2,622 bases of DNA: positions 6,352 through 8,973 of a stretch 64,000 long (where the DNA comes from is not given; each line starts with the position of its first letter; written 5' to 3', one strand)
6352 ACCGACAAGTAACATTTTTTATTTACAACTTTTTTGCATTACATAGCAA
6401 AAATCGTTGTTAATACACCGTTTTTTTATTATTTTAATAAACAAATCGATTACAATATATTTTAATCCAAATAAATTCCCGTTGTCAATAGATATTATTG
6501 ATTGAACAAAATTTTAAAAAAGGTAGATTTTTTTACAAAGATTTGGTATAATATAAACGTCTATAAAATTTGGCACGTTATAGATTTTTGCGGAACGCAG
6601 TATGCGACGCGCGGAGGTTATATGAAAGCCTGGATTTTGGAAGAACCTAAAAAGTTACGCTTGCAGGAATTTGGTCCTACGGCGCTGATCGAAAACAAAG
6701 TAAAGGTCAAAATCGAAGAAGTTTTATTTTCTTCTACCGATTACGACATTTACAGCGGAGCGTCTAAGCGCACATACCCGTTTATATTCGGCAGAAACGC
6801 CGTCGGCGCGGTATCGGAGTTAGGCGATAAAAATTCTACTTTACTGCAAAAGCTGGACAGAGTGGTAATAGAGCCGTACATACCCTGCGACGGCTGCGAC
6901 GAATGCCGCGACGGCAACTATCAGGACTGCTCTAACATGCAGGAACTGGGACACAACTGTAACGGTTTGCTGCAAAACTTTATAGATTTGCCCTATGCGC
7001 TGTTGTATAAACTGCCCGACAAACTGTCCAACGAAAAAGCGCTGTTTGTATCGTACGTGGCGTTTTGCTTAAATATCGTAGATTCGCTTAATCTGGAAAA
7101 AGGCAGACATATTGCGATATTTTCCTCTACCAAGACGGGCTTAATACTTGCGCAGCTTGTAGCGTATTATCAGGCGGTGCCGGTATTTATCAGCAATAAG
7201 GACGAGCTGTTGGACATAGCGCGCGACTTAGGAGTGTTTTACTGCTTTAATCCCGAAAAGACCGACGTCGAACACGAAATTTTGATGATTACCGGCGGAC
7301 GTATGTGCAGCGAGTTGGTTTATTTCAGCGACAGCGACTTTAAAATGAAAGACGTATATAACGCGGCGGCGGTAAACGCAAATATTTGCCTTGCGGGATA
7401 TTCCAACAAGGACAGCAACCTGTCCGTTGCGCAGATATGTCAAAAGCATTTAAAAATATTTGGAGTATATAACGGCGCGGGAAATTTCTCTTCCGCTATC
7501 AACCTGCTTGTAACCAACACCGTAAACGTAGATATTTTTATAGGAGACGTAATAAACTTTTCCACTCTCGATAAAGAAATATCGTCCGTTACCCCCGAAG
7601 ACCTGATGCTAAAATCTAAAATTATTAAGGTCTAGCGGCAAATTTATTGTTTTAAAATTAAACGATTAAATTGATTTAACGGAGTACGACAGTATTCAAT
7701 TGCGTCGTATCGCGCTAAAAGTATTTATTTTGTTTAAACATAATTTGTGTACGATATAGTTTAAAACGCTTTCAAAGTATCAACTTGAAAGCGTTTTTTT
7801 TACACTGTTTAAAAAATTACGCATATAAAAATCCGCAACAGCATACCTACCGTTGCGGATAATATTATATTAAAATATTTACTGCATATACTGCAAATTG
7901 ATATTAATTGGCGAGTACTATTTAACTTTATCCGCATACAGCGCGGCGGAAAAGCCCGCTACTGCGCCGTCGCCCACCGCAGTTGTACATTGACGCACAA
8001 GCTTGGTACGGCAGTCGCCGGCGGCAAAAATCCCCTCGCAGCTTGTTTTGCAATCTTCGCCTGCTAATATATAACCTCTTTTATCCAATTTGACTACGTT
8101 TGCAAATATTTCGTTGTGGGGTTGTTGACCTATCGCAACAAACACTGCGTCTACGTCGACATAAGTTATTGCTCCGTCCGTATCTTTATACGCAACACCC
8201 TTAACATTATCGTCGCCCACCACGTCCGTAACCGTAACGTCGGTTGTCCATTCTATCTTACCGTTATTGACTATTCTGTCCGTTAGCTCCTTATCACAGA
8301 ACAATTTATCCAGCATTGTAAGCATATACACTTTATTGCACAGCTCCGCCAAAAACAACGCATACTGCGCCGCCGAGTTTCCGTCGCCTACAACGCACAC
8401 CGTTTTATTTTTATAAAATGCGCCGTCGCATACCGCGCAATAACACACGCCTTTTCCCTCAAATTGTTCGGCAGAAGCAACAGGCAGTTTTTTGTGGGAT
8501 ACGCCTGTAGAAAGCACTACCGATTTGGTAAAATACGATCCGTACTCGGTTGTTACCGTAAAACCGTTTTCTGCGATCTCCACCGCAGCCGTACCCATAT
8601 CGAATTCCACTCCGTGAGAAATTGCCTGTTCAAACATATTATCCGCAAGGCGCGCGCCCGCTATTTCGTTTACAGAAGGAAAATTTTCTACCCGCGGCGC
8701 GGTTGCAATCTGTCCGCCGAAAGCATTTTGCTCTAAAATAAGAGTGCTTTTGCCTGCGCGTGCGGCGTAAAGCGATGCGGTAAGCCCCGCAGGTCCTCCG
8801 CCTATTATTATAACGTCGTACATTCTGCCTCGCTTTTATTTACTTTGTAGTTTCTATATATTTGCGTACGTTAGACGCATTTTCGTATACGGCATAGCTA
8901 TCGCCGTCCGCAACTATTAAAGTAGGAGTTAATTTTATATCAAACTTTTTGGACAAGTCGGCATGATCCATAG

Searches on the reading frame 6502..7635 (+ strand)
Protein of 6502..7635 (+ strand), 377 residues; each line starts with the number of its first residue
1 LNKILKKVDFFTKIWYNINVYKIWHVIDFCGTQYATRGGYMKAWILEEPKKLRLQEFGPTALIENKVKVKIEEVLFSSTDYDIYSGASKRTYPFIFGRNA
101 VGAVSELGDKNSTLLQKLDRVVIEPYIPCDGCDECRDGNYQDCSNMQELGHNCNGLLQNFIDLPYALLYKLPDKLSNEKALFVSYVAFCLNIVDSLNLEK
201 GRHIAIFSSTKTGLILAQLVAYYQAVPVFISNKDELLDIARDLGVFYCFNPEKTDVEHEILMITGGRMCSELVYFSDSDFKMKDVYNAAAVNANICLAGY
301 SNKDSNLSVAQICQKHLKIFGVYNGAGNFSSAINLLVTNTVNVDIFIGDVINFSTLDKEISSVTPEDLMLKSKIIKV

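Call 71: search_protein_families(library=pfam, proteins=[window:6502-7635:+], max_evalue=0.00001)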
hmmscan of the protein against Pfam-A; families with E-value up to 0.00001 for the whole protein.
window:6502-7635:+ (377 aa): 2 families
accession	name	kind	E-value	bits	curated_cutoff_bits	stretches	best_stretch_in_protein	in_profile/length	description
PF08240.17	ADH_N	-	2.9e-15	56.8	23.5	1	65-173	3-104/104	Alcohol dehydrogenase GroES-like domain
PF00107.32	ADH_zinc_N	-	2e-09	37.9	31.8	1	213-336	3-127/129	Zinc-binding dehydrogenase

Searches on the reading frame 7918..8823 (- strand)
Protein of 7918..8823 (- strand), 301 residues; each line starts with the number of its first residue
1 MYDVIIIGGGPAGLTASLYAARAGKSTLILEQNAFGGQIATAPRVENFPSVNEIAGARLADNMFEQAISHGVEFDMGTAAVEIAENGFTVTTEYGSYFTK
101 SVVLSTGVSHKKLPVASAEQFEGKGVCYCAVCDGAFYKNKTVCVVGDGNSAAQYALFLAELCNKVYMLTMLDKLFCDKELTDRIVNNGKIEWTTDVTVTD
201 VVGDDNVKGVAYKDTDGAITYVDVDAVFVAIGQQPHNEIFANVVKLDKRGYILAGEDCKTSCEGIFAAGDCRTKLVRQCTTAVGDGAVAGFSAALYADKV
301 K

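Call 71: search_protein_families(library=pfam, proteins=[window:7918-8823:-], max_evalue=0.00001)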
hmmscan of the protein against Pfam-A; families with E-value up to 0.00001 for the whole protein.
window:7918-8823:- (301 aa): 9 families
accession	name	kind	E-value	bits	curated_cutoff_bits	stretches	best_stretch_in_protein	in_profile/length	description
PF07992.20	Pyr_redox_2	-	5.3e-45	154.5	26.1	1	2-286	1-291/291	Pyridine nucleotide-disulphide oxidoreductase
PF13738.12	Pyr_redox_3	-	3.1e-22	79.6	30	1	79-269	105-305/305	Pyridine nucleotide-disulphide oxidoreductase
PF00070.33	Pyr_redox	-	3.5e-12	47.1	22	1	142-214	2-81/82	Pyridine nucleotide-disulphide oxidoreductase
PF01266.30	DAO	-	8.9e-12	45.6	27.9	1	3-37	1-37/353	FAD dependent oxidoreductase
PF12831.13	FAD_oxidored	-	2e-09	37.7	27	1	3-45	1-43/416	FAD dependent oxidoreductase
PF00890.30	FAD_binding_2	-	1.3e-08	34.9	20.4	1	3-42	1-41/414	FAD binding domain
PF03486.20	HI0933_like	-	1.5e-07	31.5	50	1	3-36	2-36/244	HI0933-like protein Rossmann domain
PF13450.12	NAD_binding_8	-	1.6e-06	28.8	21.9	1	6-44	1-40/68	NAD(P)-binding Rossmann-like domain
PF01494.25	FAD_binding_3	-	3.4e-06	27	22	0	2-34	2-34/349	FAD binding domain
